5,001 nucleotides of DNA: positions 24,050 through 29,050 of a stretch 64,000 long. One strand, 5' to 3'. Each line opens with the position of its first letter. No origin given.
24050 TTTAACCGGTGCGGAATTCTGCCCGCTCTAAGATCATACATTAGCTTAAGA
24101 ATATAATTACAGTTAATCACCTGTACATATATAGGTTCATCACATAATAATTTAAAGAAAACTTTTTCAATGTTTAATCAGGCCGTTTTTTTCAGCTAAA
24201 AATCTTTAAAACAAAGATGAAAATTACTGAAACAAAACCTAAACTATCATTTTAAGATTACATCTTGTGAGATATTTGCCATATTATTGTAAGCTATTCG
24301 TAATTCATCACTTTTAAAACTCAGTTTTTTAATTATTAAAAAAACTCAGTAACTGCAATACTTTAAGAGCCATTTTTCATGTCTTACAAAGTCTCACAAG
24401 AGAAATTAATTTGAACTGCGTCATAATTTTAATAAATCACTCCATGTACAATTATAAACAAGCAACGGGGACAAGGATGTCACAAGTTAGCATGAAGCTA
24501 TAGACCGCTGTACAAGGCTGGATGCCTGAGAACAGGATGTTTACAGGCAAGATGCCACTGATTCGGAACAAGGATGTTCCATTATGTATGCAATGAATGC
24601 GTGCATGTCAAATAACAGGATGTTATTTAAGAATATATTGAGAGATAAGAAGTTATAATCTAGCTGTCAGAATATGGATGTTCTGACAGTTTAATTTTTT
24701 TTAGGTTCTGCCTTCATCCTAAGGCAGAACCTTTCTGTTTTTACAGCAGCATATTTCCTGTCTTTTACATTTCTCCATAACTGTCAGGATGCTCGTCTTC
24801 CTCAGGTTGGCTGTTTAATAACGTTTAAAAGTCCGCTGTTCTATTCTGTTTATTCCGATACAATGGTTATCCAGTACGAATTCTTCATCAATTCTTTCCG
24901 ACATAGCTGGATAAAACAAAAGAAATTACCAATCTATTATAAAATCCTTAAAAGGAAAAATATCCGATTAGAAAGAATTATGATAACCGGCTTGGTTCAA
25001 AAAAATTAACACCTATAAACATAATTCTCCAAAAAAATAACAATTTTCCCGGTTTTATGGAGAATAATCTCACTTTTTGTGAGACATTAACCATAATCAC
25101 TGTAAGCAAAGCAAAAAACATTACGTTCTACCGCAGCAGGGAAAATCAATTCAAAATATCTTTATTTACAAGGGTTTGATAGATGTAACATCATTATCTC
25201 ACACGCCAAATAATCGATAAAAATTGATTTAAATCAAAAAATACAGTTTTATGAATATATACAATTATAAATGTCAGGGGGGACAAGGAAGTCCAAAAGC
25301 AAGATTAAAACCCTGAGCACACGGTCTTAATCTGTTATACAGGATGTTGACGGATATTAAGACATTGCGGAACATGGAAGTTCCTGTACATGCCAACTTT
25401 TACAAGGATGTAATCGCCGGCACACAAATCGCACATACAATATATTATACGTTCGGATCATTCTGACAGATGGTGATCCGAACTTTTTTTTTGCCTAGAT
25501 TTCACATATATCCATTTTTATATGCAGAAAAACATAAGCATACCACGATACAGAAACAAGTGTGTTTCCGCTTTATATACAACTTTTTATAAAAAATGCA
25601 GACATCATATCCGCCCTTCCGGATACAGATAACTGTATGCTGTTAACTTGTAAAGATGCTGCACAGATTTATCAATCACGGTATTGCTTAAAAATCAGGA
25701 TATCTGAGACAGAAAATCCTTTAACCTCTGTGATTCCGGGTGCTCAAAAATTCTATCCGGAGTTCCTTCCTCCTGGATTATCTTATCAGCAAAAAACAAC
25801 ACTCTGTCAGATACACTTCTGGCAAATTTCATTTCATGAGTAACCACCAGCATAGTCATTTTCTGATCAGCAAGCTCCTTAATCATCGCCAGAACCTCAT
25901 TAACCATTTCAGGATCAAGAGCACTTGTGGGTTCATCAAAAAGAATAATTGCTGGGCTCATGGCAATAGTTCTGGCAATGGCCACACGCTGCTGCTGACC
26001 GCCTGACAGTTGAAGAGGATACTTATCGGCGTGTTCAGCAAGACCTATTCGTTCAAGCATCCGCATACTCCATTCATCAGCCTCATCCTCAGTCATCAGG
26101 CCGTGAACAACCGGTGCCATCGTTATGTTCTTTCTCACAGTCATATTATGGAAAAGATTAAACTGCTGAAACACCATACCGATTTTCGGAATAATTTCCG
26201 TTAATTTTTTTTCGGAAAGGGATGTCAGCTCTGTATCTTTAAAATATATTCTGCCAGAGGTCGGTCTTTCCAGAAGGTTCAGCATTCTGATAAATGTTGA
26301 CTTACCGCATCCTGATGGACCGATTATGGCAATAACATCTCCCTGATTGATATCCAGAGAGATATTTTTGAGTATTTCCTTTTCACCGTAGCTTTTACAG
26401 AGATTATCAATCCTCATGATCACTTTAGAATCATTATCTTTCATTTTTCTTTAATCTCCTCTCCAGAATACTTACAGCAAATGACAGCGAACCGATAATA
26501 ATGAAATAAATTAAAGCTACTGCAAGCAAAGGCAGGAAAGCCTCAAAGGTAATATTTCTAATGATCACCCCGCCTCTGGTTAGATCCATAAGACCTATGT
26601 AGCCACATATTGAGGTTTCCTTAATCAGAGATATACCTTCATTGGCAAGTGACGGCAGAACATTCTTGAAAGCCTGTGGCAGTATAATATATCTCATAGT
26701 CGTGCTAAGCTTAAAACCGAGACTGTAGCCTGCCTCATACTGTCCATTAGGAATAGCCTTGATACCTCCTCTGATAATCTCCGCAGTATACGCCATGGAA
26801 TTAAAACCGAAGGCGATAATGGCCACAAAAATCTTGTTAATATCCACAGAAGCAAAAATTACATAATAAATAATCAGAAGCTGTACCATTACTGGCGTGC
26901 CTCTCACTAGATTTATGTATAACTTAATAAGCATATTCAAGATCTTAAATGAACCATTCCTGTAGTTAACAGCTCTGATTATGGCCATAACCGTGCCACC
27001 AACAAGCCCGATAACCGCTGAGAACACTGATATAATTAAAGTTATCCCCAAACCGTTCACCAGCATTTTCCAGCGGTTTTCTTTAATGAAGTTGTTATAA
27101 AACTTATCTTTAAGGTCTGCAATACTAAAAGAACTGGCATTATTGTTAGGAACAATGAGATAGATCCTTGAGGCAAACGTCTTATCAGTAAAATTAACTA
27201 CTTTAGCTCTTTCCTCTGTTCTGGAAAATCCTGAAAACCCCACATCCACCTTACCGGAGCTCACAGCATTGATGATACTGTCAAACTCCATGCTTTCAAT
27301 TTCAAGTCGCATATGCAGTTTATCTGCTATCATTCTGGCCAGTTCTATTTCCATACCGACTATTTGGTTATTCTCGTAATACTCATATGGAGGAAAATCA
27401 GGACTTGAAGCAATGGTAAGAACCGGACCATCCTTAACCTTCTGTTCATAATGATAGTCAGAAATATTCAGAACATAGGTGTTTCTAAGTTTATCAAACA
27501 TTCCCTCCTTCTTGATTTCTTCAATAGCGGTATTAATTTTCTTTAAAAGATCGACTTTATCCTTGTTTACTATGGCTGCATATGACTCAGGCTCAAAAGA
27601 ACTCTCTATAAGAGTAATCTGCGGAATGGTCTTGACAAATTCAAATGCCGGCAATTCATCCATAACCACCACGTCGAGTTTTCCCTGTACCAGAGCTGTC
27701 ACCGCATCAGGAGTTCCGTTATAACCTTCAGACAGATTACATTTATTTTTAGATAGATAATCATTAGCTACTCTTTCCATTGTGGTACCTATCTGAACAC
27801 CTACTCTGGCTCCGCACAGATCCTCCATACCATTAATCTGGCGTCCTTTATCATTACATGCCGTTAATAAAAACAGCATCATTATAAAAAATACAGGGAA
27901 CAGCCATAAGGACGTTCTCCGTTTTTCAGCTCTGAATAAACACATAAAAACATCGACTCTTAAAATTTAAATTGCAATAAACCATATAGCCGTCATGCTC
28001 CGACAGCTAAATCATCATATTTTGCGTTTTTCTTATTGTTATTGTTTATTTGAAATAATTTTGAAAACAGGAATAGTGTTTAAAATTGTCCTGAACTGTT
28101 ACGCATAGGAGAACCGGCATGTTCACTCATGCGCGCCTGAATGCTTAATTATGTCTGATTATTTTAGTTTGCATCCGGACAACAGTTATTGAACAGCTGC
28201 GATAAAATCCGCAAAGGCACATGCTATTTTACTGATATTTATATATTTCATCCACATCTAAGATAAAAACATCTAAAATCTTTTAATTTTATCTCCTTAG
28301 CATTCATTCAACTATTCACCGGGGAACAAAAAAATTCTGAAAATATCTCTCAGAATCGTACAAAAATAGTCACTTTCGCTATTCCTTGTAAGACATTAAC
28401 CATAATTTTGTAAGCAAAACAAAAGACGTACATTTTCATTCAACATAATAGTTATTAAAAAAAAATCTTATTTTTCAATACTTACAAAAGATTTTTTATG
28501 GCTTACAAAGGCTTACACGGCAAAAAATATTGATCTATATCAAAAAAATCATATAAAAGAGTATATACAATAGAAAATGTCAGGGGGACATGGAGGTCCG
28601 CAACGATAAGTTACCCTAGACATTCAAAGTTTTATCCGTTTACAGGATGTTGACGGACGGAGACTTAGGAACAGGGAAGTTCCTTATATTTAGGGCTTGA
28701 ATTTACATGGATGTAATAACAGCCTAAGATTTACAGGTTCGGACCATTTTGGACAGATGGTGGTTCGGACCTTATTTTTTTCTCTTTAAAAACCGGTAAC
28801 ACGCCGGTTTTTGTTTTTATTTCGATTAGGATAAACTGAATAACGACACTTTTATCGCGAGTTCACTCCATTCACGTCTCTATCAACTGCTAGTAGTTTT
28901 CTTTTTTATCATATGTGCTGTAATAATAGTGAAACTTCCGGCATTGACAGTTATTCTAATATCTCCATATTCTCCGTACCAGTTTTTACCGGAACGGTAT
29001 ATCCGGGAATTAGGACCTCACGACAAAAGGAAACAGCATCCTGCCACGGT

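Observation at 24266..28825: Three paralogous GGA-hairpin sRNA genes (CsrB/RsmY/RsmZ-like) clustered within 4.4 kb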

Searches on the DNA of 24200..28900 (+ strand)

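Call 4: search_rna_families(source=window, start=24200, end=28900, threshold=evalue, max_evalue=10, show_alignments=4)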
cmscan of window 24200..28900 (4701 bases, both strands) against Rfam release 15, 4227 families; matches with E-value up to 10: 10.
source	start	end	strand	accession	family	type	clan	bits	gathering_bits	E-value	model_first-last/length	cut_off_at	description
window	27414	27510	-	RF00205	snoR41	Gene; snRNA; snoRNA; CD-box;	CL00068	22.3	40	1.8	1-97/97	no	Small nucleolar RNA R41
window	26144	26216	+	RF01810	pntA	Gene; sRNA;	-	21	54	8.8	1-62/62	no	pntA sRNA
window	24339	24432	-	RF00267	snoR64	Gene; snRNA; snoRNA; CD-box;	-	20.9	45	3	1-94/94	no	Small nucleolar RNA R64/Z200 family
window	24693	24795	-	RF00265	SNORA69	Gene; snRNA; snoRNA; HACA-box;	-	20.2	47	3.9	1-132/132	no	Small nucleolar RNA SNORA69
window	27468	27512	-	RF03904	MIR7991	Gene; miRNA;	-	19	58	2.8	1-47/47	no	MIR7991 microRNA precursor family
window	27839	27900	-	RF00253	mir-101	Gene; miRNA;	-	18.1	60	2.1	1-75/75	no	mir-101 microRNA precursor family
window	26225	26247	+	RF00390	TYMV_upPK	Cis-reg;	-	17.4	38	6.4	1-23/23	no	turnip yellow mosaic virus upstream pseudo-knot (TYMV_upPK)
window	26118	26142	-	RF03036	osmY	Gene; sRNA;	-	15.3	46.9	6.3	1-72/72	no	osmY RNA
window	28801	28844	+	RF02060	STnc410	Gene; sRNA;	-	15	50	8.1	1-158/158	no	Enterobacterial sRNA STnc410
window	25224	25261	+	RF02350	psRNA6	Gene; sRNA;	-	11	60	9.3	1-333/333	no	Nitrosomonas sRNA psRNA6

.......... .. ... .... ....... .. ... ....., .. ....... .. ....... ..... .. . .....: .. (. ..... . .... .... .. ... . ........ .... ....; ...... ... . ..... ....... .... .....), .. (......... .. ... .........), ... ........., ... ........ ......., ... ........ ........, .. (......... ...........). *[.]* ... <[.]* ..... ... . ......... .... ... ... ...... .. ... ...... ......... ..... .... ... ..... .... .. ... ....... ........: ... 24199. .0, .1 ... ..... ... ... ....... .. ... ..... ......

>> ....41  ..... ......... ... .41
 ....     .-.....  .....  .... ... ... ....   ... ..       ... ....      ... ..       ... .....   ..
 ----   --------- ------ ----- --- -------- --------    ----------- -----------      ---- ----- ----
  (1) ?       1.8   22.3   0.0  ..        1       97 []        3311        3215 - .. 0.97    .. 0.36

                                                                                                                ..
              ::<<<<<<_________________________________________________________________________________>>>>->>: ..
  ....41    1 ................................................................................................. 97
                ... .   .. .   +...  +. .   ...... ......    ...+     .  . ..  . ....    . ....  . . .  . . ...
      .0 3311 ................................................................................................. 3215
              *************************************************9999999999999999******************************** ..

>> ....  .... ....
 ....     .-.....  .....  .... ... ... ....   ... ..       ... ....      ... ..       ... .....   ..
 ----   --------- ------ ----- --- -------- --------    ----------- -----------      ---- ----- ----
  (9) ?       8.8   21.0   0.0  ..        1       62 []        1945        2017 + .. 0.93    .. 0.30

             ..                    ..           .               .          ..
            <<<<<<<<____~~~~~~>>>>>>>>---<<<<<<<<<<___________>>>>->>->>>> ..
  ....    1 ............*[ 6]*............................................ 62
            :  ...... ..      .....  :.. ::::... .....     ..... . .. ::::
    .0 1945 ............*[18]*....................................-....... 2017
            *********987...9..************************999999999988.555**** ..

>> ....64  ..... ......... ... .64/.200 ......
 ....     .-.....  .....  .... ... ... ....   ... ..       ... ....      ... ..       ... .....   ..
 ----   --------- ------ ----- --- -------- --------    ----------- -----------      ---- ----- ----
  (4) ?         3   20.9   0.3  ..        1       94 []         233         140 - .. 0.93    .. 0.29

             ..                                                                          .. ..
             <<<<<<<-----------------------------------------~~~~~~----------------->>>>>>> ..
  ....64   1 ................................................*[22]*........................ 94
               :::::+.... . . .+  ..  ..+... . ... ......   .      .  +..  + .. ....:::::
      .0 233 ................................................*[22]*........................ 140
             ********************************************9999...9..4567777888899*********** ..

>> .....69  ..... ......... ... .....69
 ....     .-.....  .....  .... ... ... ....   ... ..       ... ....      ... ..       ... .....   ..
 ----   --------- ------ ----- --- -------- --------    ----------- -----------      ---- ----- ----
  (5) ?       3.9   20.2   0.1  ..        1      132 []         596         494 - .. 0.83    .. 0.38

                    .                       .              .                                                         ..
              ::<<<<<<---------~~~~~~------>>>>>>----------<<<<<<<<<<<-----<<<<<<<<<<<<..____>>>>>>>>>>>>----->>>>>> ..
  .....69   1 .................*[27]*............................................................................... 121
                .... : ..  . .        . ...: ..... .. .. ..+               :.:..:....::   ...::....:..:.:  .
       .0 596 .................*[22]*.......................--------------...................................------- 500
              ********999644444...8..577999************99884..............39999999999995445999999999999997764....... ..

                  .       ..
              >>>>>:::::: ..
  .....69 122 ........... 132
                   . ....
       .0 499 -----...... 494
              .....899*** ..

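Call 53: build_rna_model(alignment_id=A3, structure=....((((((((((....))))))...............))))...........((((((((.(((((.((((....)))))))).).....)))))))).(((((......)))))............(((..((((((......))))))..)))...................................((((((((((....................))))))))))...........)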
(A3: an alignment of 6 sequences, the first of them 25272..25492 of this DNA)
Model R1 built from alignment A3 (6 sequences, 243 columns); structure: as given.
model positions 226; base pairs 50; branch points 4; effective number of sequences 2.05; information 0.59 bits per position. Calibrated on 0.2 Mb of random sequence (short: E-values are rough).
structure used (alignment columns):
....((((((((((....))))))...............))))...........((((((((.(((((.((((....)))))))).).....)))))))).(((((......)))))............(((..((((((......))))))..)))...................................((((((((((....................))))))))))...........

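Call 54: search_with_rna_model(model_id=R1, sources=[window, L007, L008, L009, L010, L011, L012, L013, L087, L088, L089, L090, L091, L093, L094, L095, L097, L099, L100, L101, L102, L103, L104, L105, L106, L107, L108, L112, L113, L114, L115], max_evalue=1, make_alignment=true)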
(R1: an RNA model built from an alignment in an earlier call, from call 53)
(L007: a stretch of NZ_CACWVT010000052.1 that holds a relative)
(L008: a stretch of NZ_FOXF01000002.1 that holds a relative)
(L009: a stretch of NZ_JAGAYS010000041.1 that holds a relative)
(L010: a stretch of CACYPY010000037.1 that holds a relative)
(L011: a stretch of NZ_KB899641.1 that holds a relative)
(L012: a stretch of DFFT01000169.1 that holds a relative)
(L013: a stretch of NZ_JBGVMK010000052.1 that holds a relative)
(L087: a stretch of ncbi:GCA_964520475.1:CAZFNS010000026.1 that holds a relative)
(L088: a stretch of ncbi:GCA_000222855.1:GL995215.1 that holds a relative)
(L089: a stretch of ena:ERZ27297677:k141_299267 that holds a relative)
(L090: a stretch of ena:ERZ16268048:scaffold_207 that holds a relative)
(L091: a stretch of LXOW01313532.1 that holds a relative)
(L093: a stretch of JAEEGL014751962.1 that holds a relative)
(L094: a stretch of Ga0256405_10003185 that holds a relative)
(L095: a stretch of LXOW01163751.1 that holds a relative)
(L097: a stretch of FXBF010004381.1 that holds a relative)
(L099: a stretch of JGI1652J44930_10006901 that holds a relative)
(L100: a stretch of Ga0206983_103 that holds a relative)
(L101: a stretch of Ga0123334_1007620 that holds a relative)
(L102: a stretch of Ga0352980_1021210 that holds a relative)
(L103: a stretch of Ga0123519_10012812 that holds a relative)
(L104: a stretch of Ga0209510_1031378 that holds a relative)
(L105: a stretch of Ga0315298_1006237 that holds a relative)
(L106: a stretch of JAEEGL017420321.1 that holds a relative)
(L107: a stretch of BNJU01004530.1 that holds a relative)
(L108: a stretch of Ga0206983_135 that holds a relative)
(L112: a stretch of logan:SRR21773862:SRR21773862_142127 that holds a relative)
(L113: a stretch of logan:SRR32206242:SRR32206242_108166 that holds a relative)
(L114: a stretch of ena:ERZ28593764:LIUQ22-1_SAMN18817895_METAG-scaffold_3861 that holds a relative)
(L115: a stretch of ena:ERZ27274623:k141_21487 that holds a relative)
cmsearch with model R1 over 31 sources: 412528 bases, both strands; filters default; matches with E-value up to 1: 35.
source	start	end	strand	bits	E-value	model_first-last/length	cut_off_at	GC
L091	6943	7174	+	241.2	1.6e-68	1-226/226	no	0.41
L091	7609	7840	+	240.1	3.4e-68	1-226/226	no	0.42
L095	5726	5953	-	232.4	5.8e-66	1-226/226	no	0.4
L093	11695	11922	+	231.4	1.2e-65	1-226/226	no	0.4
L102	110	337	+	229.7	3.7e-65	1-226/226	no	0.41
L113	8232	8459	+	222.1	6.2e-63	1-226/226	no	0.41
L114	7763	7990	+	222.1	6.2e-63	1-226/226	no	0.41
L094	1082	1298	-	203.2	2.1e-57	12-226/226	5'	0.4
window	25272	25492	+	167.5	6.2e-47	1-226/226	no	0.41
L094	344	559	-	167.4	6.6e-47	1-226/226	no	0.41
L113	8988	9201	+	167.1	8.5e-47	1-226/226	no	0.4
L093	12446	12659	+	165.3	2.7e-46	1-226/226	no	0.41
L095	4990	5203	-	164.1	6.1e-46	1-226/226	no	0.4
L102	860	1075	+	161.7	3.2e-45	1-226/226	no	0.41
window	28578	28781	+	151.8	2.5e-42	1-226/226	no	0.42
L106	9263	9403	+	143.2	8.4e-40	1-138/226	3'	0.45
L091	8193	8408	+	138.9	1.6e-38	1-226/226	no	0.44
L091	6305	6523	+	47.1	1.3e-11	1-226/226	no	0.41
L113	7627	7840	+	46.5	1.9e-11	1-226/226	no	0.44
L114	7158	7371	+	46.5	1.9e-11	1-226/226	no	0.44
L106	8626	8844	+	44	1e-10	1-226/226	no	0.42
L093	11088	11303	+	40.5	1.1e-09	1-226/226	no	0.46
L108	9296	9484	-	25.9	2.1e-05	1-226/226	no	0.52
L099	1607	1745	-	20.5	0.0008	1-226/226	no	0.5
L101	8748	8799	-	19.7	0.0014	51-108/226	no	0.65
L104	1631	1682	+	19.7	0.0014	51-108/226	no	0.65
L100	74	130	+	19.5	0.0016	46-108/226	no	0.58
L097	4291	4430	+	19.1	0.002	1-226/226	no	0.69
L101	9434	9485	-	16.1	0.015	51-108/226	no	0.63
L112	4498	4579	+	13.7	0.079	1-77/226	3'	0.48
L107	9843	9859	-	11.2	0.42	92-108/226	no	0.53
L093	11877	11933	-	10.6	0.63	160-217/226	no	0.26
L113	8414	8464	-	9.9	0.99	167-217/226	no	0.27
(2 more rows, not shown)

Alignment A4: 35 matches aligned to the model, 397 columns, each read 5' to 3' on its own strand. Consensus structure (alignment columns), stored with it:
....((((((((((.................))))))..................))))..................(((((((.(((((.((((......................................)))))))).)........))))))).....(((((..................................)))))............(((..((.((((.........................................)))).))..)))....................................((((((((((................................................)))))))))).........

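Call 55: search_with_rna_model(model_id=R1, sources=[window, L091, L093, L094, L095, L102, L113], max_evalue=1e-30, make_alignment=true)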
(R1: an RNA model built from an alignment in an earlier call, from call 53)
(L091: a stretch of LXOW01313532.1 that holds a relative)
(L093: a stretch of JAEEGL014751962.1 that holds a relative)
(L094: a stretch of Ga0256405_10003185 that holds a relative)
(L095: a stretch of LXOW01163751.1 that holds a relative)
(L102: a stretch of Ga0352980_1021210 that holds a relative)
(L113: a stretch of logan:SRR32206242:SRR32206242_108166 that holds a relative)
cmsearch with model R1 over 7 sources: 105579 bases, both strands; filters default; matches with E-value up to 1e-30: 15.
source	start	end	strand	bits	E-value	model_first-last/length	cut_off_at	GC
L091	6943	7174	+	241.2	4e-69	1-226/226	no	0.41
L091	7609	7840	+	240.1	8.6e-69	1-226/226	no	0.42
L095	5726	5953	-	232.4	1.5e-66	1-226/226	no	0.4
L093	11695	11922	+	231.4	3e-66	1-226/226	no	0.4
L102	110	337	+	229.7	9.5e-66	1-226/226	no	0.41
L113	8232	8459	+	222.1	1.6e-63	1-226/226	no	0.41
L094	1082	1298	-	203.2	5.4e-58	12-226/226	5'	0.4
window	25272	25492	+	167.5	1.6e-47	1-226/226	no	0.41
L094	344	559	-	167.4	1.7e-47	1-226/226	no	0.41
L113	8988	9201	+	167.1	2.2e-47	1-226/226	no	0.4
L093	12446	12659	+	165.3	7e-47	1-226/226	no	0.41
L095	4990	5203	-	164.1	1.6e-46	1-226/226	no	0.4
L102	860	1075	+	161.7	8.1e-46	1-226/226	no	0.41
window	28578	28781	+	151.8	6.4e-43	1-226/226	no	0.42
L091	8193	8408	+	138.9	4e-39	1-226/226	no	0.44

Alignment A5: 15 matches aligned to the model, 244 columns, each read 5' to 3' on its own strand. Consensus structure (alignment columns), stored with it:
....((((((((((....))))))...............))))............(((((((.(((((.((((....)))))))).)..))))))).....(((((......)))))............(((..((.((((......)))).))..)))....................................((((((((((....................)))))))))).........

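Call 75: search_rna_families(source=window, start=24455, end=24705, threshold=evalue, max_evalue=10)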
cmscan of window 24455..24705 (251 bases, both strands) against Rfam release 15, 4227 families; matches with E-value up to 10: 2.
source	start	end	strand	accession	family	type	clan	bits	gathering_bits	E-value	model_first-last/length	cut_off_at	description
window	24587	24636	+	RF01711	Lnt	Cis-reg;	-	18.5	55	1.7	1-63/63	no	Lnt RNA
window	24654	24700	+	RF00661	mir-31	Gene; miRNA;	CL00133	12.7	51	4.4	1-83/83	no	mir-31 microRNA precursor family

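Call 76: search_rna_families(source=window, start=25268, end=25495, threshold=evalue, max_evalue=10)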
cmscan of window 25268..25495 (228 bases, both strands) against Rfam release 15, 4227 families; matches with E-value up to 10: 5.
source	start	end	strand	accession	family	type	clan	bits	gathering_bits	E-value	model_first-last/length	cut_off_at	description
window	25398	25495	+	RF00558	L20_leader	Cis-reg; leader;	-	19.4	58.7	0.11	1-127/127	no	Ribosomal protein L20 leader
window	25329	25494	-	RF00101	SraC_RyeA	Gene; sRNA;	CL00105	16.7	37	0.91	1-145/145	no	SraC/RyeA RNA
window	25449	25491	+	RF03704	MIR4380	Gene; miRNA;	-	16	83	1.2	1-82/82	no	MIR4380 microRNA precursor family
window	25339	25389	+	RF03339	mir-3047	Gene; miRNA;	-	15.6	53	1.8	1-61/61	no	mir-3047 microRNA precursor family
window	25443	25485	-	RF03704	MIR4380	Gene; miRNA;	-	14.2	83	3.8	1-82/82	no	MIR4380 microRNA precursor family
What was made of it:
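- Closest known: Pseudomonas RsmX / RsmY / RsmZ. Different: There is no Rfam match (calls 4, 75, 76).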

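Call 78: search_with_rna_model(model_id=R1, source=L116, max_evalue=10, filters=off)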
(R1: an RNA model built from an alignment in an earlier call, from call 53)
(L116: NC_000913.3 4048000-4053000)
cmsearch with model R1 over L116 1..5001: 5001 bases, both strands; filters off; matches with E-value up to 10: 23.
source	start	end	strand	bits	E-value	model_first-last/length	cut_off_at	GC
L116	665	747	-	5.2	0.29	1-226/226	no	0.37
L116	1843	1855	-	4.6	0.45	1-226/226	no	0.08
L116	46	71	-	3.6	0.85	120-145/226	no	0.46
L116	3245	3257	-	3.5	0.92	1-226/226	no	0.38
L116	3266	3278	+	3.5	0.92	1-226/226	no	0.38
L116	3066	3077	+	2.5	1.8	65-76/226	no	0.5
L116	3580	3595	-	2.4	1.9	1-226/226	no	0.31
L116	958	973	+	1.8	2.9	63-78/226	no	0.5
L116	3041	3052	+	1.7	3.1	11-22/226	no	0.67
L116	3712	3750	+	1.4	3.9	52-90/226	no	0.54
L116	1878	1909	-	1.1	4.5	1-226/226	no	0.38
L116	1919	1930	+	0.9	5.4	1-226/226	no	0.25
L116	3450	3498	-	0.8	5.6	1-226/226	no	0.65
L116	3183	3198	+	0.7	5.9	63-78/226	no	0.38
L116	3178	3189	-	0.5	7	1-226/226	no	0.25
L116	3088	3097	+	0.4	7.7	12-21/226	no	0.8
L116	4442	4452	-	0.2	8.3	66-76/226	no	0.36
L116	3389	3407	-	0.2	8.5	1-226/226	no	0.42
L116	2205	2223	+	0.2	8.5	1-226/226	no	0.47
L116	1798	1810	+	0.1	8.9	1-226/226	no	0.38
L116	4601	4607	+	0.1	9.2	68-74/226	no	0.57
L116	4759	4792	+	0.1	9.4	1-226/226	no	0.44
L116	1768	1777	+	0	9.9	1-226/226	no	0.3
